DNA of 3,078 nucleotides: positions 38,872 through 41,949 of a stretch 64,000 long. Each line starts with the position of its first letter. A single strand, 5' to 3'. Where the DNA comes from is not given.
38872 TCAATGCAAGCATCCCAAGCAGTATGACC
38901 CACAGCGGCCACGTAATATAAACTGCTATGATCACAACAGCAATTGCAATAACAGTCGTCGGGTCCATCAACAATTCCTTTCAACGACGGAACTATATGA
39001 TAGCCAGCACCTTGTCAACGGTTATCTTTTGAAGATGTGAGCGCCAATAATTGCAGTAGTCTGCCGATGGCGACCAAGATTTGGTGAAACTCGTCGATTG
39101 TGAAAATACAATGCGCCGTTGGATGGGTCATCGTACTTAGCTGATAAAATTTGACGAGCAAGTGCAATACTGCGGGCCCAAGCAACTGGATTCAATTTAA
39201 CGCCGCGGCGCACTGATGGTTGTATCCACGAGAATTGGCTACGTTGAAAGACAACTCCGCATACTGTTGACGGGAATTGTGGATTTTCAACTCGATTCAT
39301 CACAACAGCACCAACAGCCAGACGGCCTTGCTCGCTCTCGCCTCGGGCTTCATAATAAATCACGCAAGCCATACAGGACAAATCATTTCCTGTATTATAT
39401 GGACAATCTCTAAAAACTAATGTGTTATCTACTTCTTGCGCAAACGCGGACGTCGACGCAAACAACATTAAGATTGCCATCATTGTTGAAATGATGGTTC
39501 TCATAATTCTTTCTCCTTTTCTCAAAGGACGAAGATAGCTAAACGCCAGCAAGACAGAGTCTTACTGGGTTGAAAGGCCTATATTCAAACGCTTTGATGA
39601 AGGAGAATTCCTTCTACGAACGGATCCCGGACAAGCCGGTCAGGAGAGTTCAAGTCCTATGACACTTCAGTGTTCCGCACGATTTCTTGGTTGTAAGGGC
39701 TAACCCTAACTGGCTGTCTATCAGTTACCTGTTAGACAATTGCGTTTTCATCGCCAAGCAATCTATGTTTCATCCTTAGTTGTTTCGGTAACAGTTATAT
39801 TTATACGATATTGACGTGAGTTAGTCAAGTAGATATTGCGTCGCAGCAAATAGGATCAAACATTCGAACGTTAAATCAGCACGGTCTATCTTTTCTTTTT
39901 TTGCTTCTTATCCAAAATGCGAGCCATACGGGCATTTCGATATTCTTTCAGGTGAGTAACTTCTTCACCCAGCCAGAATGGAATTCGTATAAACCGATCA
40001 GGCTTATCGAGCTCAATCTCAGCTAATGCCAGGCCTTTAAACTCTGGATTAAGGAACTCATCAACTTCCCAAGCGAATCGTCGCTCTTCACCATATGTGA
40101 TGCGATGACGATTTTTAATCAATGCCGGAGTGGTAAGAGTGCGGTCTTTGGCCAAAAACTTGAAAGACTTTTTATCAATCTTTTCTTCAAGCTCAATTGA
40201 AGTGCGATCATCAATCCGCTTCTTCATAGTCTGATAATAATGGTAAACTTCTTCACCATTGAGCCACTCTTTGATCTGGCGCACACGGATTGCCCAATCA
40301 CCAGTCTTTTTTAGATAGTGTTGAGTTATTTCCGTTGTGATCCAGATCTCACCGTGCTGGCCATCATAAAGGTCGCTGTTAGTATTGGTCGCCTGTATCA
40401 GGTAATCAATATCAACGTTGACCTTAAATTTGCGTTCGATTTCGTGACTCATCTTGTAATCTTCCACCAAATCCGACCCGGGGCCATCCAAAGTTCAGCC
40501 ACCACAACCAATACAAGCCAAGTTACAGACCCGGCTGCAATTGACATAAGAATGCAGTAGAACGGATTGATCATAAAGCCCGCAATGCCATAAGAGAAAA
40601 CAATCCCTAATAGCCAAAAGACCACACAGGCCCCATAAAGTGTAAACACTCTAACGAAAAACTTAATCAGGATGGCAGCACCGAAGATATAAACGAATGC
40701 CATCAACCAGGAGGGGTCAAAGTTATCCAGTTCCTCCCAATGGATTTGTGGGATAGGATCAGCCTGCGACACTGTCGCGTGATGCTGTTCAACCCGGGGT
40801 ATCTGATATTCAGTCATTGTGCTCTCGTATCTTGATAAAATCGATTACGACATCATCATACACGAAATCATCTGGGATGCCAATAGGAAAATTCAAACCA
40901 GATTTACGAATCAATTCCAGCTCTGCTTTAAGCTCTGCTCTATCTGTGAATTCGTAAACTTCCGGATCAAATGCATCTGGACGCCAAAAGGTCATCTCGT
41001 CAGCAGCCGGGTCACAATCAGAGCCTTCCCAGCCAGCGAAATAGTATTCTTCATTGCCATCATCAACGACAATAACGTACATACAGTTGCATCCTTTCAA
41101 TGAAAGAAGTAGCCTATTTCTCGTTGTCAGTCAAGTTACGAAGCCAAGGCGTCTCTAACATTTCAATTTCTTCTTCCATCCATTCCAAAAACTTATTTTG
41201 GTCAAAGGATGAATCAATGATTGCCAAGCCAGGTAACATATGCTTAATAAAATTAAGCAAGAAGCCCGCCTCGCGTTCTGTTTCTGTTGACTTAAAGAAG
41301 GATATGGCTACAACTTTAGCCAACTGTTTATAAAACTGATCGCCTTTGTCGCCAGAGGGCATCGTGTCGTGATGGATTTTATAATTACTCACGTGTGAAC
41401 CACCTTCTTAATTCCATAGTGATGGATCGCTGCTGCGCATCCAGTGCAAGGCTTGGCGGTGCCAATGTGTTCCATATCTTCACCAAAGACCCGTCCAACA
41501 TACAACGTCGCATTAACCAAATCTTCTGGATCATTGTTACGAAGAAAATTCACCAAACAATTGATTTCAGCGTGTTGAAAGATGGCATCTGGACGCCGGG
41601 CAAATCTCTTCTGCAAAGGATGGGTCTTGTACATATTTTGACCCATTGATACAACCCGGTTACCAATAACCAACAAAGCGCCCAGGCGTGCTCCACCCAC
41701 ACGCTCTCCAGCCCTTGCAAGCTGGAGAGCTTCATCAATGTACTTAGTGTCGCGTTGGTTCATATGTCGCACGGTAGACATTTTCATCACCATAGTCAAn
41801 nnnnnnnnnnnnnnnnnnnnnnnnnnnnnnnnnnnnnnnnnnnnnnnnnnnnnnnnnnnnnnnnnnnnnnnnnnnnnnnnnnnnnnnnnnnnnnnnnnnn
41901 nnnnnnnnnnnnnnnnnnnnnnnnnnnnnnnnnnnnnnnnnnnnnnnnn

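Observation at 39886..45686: RNA-end processing cluster: CYTH, deaminase, tRNA-binding-domain::Rnl2 ligase, kinase-fold protein and Rnl1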

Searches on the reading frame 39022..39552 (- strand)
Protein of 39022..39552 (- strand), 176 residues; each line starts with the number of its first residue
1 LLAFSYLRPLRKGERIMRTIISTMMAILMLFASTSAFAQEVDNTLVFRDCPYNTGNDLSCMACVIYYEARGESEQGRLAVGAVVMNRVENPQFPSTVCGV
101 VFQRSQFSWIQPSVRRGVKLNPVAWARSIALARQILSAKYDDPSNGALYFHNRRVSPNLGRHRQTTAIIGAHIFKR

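Call 3: search_protein_families(library=pfam, proteins=[window:39022-39552:-], max_evalue=0.1)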
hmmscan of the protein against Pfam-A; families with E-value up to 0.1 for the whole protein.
window:39022-39552:- (176 aa): 1 family
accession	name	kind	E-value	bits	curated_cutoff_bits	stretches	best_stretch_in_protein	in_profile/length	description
PF07486.17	Hydrolase_2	-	1.1e-26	93.8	27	1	71-174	1-99/100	Cell Wall Hydrolase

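Call 4: search_protein_families(library=phrogs, proteins=[window:39022-39552:-], max_evalue=0.01)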
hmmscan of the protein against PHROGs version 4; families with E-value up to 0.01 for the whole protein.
window:39022-39552:- (176 aa): 7 families
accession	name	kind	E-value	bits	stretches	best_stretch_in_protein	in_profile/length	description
phrog_938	-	lysis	8.4e-23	80.4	1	31-175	26-170/2185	endolysin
phrog_14642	-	lysis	1.6e-17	64.7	1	56-176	101-215/215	endolysin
phrog_17417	-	unknown function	3.1e-10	41.1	1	55-109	80-134/192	-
phrog_15649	-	lysis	3.2e-10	39.6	1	52-152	225-329/1079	endolysin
phrog_38339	-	unknown function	1.6e-06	29.2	1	54-143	68-164/193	-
phrog_30550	-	unknown function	1.1e-05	26.2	1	57-110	88-144/220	-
phrog_12490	-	lysis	0.0011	18.4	1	55-103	637-683/870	endolysin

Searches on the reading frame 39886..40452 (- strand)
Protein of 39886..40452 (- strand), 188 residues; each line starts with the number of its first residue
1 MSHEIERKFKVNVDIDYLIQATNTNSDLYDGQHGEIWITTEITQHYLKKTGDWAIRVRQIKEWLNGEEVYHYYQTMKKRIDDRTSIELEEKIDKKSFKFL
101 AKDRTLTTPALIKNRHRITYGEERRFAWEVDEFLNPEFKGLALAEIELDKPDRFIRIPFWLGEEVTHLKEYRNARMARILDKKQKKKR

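Call 3: search_protein_families(library=pfam, proteins=[window:39886-40452:-], max_evalue=0.1)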
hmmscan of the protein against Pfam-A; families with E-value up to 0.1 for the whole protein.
window:39886-40452:- (188 aa): 1 family
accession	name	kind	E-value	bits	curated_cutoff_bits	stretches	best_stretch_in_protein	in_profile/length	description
PF01928.26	CYTH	-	7.3e-07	29.6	23.2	1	3-169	2-165/179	CYTH domain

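Call 4: search_protein_families(library=phrogs, proteins=[window:39886-40452:-], max_evalue=0.01)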
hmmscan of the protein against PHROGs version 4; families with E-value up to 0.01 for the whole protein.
window:39886-40452:- (188 aa): 2 families
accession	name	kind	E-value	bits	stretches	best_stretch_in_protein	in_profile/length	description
phrog_6660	-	unknown function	4.2e-16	60.3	1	1-182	1-155/157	-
phrog_14791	-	unknown function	4.2e-09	37.3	1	2-158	37-183/315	-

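Call 40: search_solved_structures(query=window:39886-40452:-, max_evalue=1)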
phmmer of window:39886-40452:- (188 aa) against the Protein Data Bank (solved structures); distinct sequences matched with E-value up to 1: 2.
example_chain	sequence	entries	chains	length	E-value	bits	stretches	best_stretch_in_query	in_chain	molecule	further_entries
3typ_A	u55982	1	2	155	0.075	15.9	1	127-177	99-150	Uncharacterized protein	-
2fbl_A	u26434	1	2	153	0.08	15.8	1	127-177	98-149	hypothetical protein NE1496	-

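Call 43: search_protein_families(library=ncbifam, proteins=[window:39886-40452:-], max_evalue=0.01)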
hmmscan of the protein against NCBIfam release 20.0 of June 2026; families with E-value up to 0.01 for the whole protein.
window:39886-40452:- (188 aa): 0 families

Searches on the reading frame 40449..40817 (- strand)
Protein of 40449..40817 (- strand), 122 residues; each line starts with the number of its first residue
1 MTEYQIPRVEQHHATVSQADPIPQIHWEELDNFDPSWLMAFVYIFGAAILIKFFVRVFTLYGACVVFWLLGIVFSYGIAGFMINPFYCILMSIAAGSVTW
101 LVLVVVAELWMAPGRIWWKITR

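Call 3: search_protein_families(library=pfam, proteins=[window:40449-40817:-], max_evalue=0.1)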
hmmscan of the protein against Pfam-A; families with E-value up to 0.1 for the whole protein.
window:40449-40817:- (122 aa): 1 family
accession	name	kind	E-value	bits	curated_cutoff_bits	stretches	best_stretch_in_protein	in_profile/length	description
PF18949.5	DUF5693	-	0.0074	15.3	29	1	7-103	292-385/609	Family of unknown function (DUF5693)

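Call 4: search_protein_families(library=phrogs, proteins=[window:40449-40817:-], max_evalue=0.01)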
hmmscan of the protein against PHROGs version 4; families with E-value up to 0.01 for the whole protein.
window:40449-40817:- (122 aa): 0 families

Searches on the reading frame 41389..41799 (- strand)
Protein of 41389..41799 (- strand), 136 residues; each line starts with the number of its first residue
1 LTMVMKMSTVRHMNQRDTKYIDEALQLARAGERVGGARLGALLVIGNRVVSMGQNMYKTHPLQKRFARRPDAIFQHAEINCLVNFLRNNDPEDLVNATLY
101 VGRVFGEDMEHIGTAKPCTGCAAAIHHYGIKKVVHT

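Call 3: search_protein_families(library=pfam, proteins=[window:41389-41799:-], max_evalue=0.1)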
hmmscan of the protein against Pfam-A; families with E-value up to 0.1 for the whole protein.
window:41389-41799:- (136 aa): 4 families
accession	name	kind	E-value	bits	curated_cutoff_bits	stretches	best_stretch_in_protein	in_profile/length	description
PF00383.29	dCMP_cyt_deam_1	-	1.8e-14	53.9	25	1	16-134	3-99/102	Cytidine and deoxycytidylate deaminase zinc-binding region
PF14437.12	MafB19-deam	-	1.7e-08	34.9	27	1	18-135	4-99/142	MafB19-like deaminase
PF14439.12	Bd3614-deam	-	0.004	17.6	38.5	1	75-130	35-79/113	Bd3614-like deaminase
PF14441.12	OTT_1508_deam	-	0.0083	16.5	27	1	76-129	2-43/64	OTT_1508-like deaminase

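Call 4: search_protein_families(library=phrogs, proteins=[window:41389-41799:-], max_evalue=0.01)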
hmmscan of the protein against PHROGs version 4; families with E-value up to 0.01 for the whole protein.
window:41389-41799:- (136 aa): 4 families
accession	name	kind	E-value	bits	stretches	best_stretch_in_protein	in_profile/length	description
phrog_174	-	DNA, RNA and nucleotide metabolism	1e-19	72.5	1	3-135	103-223/384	dCMP deaminase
phrog_18355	-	DNA, RNA and nucleotide metabolism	1.5e-10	42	1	76-136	4-48/52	deoxycytidinylate deaminase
phrog_20806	-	DNA, RNA and nucleotide metabolism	1.9e-05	25.9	1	75-134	17-60/97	deoxycytidinylate deaminase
phrog_2369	-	DNA, RNA and nucleotide metabolism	0.003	18.7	0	79-135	79-123/195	dCMP deaminase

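Call 41: search_solved_structures(query=window:41389-41799:-, max_evalue=0.01)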
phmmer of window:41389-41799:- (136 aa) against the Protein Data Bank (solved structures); distinct sequences matched with E-value up to 0.01: 2.
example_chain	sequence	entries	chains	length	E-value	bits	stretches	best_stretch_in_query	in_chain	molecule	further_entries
7cph_A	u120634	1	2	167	0.0028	20.9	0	16-61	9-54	tRNA-specific adenosine deaminase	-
9k1k_A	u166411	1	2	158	0.0096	19.1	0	77-134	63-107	Cytosine deaminase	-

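Call 43: search_protein_families(library=ncbifam, proteins=[window:41389-41799:-], max_evalue=0.01)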
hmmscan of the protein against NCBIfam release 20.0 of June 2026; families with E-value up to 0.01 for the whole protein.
window:41389-41799:- (136 aa): 2 families
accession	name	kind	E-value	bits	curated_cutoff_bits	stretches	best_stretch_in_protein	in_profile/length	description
NF008113.2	PRK10860.1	equivalog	7.1e-06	25.9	150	1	15-135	5-103/165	tRNA adenosine(34) deaminase TadA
NF041025.1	antiphage_deaminase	equivalog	0.0049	15.8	400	1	76-134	339-384/437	anti-phage dCTP deaminase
